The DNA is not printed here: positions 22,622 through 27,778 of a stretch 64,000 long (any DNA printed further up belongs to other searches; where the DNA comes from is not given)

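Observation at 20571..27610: About 1610-aa HD + NadD-like nucleotidyltransferase + PRTase-like fusion protein clustered with a divergent LDH-like dehydrogenase and a flavoprotein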

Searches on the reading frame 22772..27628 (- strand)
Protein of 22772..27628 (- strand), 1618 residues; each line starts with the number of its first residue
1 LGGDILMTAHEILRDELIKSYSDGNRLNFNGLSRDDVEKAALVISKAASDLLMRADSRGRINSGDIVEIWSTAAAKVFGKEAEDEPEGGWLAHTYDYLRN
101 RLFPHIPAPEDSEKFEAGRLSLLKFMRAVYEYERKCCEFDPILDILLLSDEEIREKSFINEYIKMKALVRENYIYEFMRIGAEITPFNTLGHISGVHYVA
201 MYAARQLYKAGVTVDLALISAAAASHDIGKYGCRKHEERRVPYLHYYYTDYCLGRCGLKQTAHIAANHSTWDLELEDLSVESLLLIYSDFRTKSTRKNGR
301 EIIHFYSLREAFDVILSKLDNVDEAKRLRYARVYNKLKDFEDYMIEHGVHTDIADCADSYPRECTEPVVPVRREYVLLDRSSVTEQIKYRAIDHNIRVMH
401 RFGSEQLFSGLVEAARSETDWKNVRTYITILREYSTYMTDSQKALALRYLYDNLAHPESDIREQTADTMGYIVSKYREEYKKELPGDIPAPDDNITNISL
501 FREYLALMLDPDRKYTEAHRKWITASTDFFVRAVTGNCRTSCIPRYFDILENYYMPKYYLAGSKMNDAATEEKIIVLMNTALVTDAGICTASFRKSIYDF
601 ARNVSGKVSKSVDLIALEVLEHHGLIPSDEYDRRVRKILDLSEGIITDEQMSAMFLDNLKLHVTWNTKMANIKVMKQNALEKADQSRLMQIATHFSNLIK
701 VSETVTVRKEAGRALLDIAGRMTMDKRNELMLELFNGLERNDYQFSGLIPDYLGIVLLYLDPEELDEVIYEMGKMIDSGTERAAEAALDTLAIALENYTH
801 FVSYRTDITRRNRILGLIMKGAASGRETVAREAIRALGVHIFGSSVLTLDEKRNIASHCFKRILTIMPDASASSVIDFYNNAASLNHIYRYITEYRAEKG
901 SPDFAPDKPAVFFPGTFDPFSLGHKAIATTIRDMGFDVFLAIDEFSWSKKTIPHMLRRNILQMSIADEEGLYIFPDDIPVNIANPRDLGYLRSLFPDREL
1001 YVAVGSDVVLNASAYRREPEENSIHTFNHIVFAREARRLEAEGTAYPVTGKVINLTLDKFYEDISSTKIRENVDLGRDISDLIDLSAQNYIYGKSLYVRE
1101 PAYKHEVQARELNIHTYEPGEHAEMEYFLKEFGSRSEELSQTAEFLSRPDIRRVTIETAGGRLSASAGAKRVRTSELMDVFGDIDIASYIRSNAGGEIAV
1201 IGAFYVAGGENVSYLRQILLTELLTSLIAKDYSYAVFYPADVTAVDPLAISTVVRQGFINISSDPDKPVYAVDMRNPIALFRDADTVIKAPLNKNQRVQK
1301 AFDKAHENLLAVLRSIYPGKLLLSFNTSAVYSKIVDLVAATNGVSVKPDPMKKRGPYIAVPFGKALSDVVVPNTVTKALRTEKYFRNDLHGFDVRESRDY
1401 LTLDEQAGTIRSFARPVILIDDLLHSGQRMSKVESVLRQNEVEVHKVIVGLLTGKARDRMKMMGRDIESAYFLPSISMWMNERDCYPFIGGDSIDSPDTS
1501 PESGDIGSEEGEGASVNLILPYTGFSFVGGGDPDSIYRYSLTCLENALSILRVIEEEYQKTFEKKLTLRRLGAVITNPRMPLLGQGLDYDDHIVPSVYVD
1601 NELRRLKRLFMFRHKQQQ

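Call 6: search_protein_families(library=pfam, proteins=[window:22772-27628:-], max_evalue=0.1)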
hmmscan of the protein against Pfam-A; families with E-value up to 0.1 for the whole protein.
window:22772-27628:- (1618 aa): 2 families
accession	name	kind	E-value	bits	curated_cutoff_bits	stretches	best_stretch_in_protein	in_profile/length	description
PF01467.32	CTP_transf_like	-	5.5e-10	40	21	1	912-1072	1-133/133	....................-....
PF01966.28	HD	-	0.015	16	22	1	190-271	2-88/116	HD domain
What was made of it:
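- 24311..24931 (-): NadD-fold nucleotidyltransferase domain, aa 894-1100, with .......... (nt 24857-24886) and ISSTKIR (nt 24419-24439). Pfam CTP_transf_like E 5.5e-10 (call 6).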

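Call 7: search_protein_families(library=ncbifam, proteins=[window:22772-27628:-], max_evalue=0.1)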
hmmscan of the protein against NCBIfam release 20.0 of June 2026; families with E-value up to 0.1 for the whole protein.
window:22772-27628:- (1618 aa): 14 families
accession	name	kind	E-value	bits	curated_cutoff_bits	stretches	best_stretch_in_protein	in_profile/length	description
TIGR00482.1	TIGR00482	equivalog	1.5e-10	41.4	112.45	1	913-1097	2-194/194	nicotinate (nicotinamide) nucleotide adenylyltransferase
NF005519.0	PRK07152.1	equivalog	3.2e-09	36.2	315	1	911-1108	4-195/361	nicotinate-nucleotide adenylyltransferase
NF000840.1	PRK00071.1-3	equivalog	3.4e-09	36.4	150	1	913-1098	11-199/201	nicotinate-nucleotide adenylyltransferase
NF000841.0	PRK00071.1-4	equivalog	4.5e-07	29.8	197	1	913-1097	12-192/194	nicotinate-nucleotide adenylyltransferase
NF000839.0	PRK00071.1-1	equivalog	6.8e-05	22.9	187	0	1056-1098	174-216/219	nicotinate-nucleotide adenylyltransferase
NF045665.1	NTPtran_DVU1551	equivalog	0.00012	21.2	315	1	162-278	192-297/359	DVU_1551 family NTP transferase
NF006479.0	PRK08887.1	equivalog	0.0008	19.3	164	0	913-968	7-62/174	nicotinate-nicotinamide nucleotide adenylyltransferase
TIGR00125.1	cyt_tran_rel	domain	0.0023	18.1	27.7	1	911-953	2-45/65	adenylyltransferase/cytidyltransferase family protein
TIGR01510.1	coaD_prev_kdtB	equivalog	0.023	14.7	103.3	0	912-955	3-45/155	pantetheine-phosphate adenylyltransferase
TIGR00295.1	TIGR00295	hypoth_equivalog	0.028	14.2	172.35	0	191-231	16-56/164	TIGR00295 family protein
TIGR00277.1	HDIG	domain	0.049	13.5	27.6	0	188-237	4-49/84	HDIG domain-containing metalloprotein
NF006605.0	PRK09162.1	equivalog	0.057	12.8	181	0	1414-1462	98-145/183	hypoxanthine-guanine phosphoribosyltransferase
NF002635.0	PRK02304.1-4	subfamily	0.071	12.6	146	0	1417-1468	118-169/188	adenine phosphoribosyltransferase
NF005592.0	PRK07322.1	subfamily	0.084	12.2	143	0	1414-1460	120-166/180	adenine phosphoribosyltransferase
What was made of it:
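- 24311..24931 (-): TIGR00482 E 1.5e-10 but 41 bits against a cut-off of 112 (call 7).
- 23171..23635 (-): PRT-like domain, aa 1326-1480, with PFGK (1355-1358), PNTVTK (1366-1371) and the PRPP-type loop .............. (nt 23339-23380). NCBIfam HGPRT and APRT models reach E~0.06 (call 7).
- On YqeK-type HD hydrolase (COG1713): PRK07152 (NadD-YqeK fusion) matched only through its NadD half (call 7).
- Checked: NadD models give E 1.5e-10 but fall far below their cut-offs, and PRT models reach only E~0.06 (call 7).
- The score is 41 bits against a cut-off of 112 for TIGR00482 (call 7).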

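Call 12: find_homologous_proteins(query=window:22772-27610:-, max_evalue=0.001)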
Query window:22772-27610:- (1612 aa): 2811 proteins with E <= 0.001 among 8000 candidates; the best 120 are listed.
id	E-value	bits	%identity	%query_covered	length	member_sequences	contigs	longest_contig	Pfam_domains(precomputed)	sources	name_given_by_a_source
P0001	0.0e+0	3646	100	100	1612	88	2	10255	PF01467.33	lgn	-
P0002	0.0e+0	2747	74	100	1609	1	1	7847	PF01467.33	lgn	-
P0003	0.0e+0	2716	75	98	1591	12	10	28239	PF01966.29,PF01467.33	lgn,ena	-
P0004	0.0e+0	2491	69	97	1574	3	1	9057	PF01467.33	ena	-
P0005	0.0e+0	2453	69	97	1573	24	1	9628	PF01467.33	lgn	-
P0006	0.0e+0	2422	66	100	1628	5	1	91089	PF01467.33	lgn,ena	-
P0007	0.0e+0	2351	64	100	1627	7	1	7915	PF01467.33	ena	-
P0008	0.0e+0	2350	64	100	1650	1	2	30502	PF01467.33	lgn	-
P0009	0.0e+0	2329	63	100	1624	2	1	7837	PF01467.33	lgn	-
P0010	0.0e+0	2328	63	100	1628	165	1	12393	PF01966.29,PF01467.33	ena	-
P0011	0.0e+0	2325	63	100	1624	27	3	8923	PF01467.33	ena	-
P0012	0.0e+0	2322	63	100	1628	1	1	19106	PF01467.33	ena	-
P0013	0.0e+0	2318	63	100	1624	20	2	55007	PF01467.33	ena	-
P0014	0.0e+0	2316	63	100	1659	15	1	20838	PF01467.33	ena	-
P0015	0.0e+0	2316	63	100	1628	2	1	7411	PF01467.33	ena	-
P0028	0.0e+0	2069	59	100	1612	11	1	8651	PF01467.33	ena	-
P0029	0.0e+0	2008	57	100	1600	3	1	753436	PF01467.33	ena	-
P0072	0.0e+0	1761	51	99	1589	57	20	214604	PF01467.33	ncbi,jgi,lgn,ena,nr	ncbi:MAG: phosphohydrolase [Emergencia sp.]|jgi:nicotinic acid mononucleotide adenylyltransferase|nr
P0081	0.0e+0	1732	51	100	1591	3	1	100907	PF01467.33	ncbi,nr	ncbi:MAG: phosphohydrolase [Lachnospiraceae bacterium]|nr:phosphohydrolase [Lachnospiraceae bacteriu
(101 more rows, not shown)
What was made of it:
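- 22772..27610 (-): Gene for the 1612-aa multidomain protein (stop codon included). A 100%-identical 1612-aa protein is P0001, and the full-length family is in call 12.
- Databases name family members as nicotinate-nucleotide adenylyltransferase (call 12).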

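Call 14: search_solved_structures(query=window:22772-27610:-, max_evalue=1, show_alignments=2)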
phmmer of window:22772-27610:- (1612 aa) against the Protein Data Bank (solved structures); distinct sequences matched with E-value up to 1: 12.
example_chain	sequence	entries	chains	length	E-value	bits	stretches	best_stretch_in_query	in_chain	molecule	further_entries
8aih_A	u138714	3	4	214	0.00018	22.1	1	895-1091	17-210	Probable nicotinate-nucleotide adenylyltransferase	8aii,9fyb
2h29_A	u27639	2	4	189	0.00098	19.6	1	903-1091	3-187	Probable nicotinate-nucleotide adenylyltransferase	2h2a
8vd6_A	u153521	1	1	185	0.043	14.2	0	1018-1080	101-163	CAP REPEAT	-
4s1o_A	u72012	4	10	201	0.083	13.2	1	908-1014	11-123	Probable nicotinate-nucleotide adenylyltransferase | Nicotinate-nucleotide adenylyltransferase | nicotinate mononucleotide adenylyltransferase NadD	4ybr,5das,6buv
4x0e_A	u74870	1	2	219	0.16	12.2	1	908-1011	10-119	Probable nicotinate-nucleotide adenylyltransferase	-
4rpi_A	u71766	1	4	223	0.23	11.8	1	908-1007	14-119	nicotinate-nucleotide adenylyltransferase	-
5jbn_A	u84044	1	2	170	0.31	11.3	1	903-951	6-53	Phosphopantetheine adenylyltransferase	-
1b6t_A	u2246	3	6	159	0.47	10.7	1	905-951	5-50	PROTEIN (PHOSPHOPANTETHEINE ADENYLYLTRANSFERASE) | PHOSPHOPANTETHEINE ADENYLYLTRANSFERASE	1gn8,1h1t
6cck_A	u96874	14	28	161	0.48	10.7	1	905-951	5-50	Phosphopantetheine adenylyltransferase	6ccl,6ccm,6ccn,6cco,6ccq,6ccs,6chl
1qjc_A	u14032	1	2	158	0.51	10.6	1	905-951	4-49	PHOSPHOPANTETHEINE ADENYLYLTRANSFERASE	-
6b7a_A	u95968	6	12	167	0.52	10.6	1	905-951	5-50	Phosphopantetheine adenylyltransferase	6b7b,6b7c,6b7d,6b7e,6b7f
3l92_A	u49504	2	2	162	0.63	10.3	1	905-945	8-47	Phosphopantetheine adenylyltransferase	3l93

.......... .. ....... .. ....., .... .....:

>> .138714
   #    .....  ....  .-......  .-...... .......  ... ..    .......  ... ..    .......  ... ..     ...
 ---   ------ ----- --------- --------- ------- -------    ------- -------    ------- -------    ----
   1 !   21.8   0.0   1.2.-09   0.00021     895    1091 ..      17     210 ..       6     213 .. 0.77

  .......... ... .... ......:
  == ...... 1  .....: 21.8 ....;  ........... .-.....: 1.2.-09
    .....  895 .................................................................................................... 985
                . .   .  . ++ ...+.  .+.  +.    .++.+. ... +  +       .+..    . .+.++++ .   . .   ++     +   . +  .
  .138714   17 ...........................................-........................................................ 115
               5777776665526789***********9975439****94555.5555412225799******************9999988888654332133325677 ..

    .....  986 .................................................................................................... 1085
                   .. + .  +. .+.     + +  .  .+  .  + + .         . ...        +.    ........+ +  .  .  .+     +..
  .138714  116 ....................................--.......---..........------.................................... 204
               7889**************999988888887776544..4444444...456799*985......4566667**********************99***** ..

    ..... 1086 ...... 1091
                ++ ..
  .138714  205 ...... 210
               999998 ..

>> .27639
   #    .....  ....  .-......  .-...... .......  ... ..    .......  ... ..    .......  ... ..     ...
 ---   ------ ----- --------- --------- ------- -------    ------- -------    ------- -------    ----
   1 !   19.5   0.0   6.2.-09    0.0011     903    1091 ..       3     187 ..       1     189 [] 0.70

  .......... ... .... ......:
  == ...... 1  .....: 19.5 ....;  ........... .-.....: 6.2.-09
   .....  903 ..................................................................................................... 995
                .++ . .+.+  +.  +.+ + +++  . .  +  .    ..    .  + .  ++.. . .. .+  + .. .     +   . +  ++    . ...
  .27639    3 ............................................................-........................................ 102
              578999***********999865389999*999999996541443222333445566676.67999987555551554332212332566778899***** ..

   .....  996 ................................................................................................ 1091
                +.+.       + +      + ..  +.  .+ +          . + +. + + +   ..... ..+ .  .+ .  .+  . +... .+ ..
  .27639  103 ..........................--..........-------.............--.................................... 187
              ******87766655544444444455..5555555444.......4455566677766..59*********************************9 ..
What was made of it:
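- Closest known: NadD-YqeK fusions and clusters of Firmicutes and mycoplasmas. Different: The NT is far below the NadD cut-offs and lacks the NaMN-binding motifs (calls 7, 14).
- The NT lacks NadD's PPHK and SYTxDT motifs and falls far below the NadD cut-offs (calls 7, 14).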

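Call 15: find_encoding_contigs(protein=P0029, flank=8000, max_places=2)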
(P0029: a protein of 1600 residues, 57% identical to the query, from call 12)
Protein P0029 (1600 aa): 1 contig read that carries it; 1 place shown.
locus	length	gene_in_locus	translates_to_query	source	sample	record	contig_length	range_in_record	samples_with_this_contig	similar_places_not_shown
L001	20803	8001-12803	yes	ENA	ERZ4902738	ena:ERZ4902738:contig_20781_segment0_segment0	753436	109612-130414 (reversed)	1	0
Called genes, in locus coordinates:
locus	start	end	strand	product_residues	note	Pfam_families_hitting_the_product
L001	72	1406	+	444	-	PF06738:ThrE, PF12821:ThrE_2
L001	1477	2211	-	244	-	PF13483:Lactamase_B_3 (weak)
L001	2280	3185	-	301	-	PF07934:OGG_N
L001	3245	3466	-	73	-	PF02229:PC4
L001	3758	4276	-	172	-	-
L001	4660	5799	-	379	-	PF01385:OrfB_IS605, PF07282:Cas12f1-like_TNB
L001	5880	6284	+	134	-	PF01797:Y1_Tnp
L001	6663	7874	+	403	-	PF02441:Flavoprotein, PF04127:DFP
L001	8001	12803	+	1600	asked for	PF01467:CTP_transf_like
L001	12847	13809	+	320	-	-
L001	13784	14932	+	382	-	PF03358:FMN_red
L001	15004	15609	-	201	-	PF00665:rve, PF13683:rve_3, PF13333:rve_2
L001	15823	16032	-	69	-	-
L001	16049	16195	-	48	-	-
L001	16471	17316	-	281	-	PF24553:Rv0428c_C, PF00583:Acetyltransf_1, PF13673:Acetyltransf_10 (weak), PF08445:FR47, PF13508:Acetyltransf_7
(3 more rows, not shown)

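Call 16: find_encoding_contigs(protein=P0081, flank=8000, max_places=2)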
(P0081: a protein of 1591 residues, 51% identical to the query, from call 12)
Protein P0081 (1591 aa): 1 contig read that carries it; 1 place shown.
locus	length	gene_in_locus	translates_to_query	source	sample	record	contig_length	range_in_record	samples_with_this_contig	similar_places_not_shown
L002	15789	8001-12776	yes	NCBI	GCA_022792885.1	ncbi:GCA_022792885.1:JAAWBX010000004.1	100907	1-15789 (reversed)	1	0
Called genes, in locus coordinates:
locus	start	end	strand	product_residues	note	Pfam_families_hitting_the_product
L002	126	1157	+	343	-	PF01656:CbiA, PF13614:AAA_31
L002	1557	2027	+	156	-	-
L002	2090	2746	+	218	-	PF00730:HhH-GPD, PF00633:HHH (weak)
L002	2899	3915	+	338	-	PF07451:SpoVAD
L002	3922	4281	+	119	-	PF03862:SpoVAC_SpoVAEB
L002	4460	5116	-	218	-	PF01205:Impact_N, PF09186:DUF1949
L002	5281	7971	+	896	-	PF00912:Transgly, PF00905:Transpeptidase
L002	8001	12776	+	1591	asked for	PF01467:CTP_transf_like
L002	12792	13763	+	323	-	PF00056:Ldh_1_N (weak)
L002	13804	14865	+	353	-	PF03358:FMN_red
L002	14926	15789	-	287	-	PF00015:MCPsignal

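Call 17: find_encoding_contigs(protein=P0072, flank=8000, max_places=2)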
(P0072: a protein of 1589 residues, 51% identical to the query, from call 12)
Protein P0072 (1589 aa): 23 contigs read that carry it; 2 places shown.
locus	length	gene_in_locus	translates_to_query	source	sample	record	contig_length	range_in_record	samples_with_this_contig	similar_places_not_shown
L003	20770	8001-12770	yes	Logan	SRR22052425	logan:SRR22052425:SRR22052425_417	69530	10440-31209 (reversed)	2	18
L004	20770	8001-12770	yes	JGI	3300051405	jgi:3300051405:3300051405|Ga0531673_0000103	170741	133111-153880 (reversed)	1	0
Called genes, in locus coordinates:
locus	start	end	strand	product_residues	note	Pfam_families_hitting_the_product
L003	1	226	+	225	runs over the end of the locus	PF07685:GATase_3 (faint), PF07722:Peptidase_C26, PF00117:GATase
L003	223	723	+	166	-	PF01661:Macro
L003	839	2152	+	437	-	PF00696:AA_kinase, PF13840:ACT_7 (weak), PF01842:ACT (weak), PF22468:ACT_9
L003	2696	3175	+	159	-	PF22381:Staph_reg_Sar_Rot (weak), PF01047:MarR (weak), PF13463:HTH_27 (weak)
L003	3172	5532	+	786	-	PF02463:SMC_N (faint), PF00664:ABC_membrane, PF00005:ABC_tran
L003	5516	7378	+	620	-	PF00664:ABC_membrane, PF00004:AAA (faint), PF00005:ABC_tran, PF13401:AAA_22 (faint), PF13304:AAA_21 (faint)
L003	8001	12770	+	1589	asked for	PF01467:CTP_transf_like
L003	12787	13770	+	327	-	PF00056:Ldh_1_N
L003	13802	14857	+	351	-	PF03358:FMN_red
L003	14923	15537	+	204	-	PF13189:Cytidylate_kin2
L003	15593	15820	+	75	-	-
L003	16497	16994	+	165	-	PF27070:HTH_Rpn_C (weak)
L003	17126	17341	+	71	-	-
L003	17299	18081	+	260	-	PF09339:HTH_IclR, PF01614:IclR_C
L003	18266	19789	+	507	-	PF00171:Aldedh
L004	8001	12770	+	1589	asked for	PF01467:CTP_transf_like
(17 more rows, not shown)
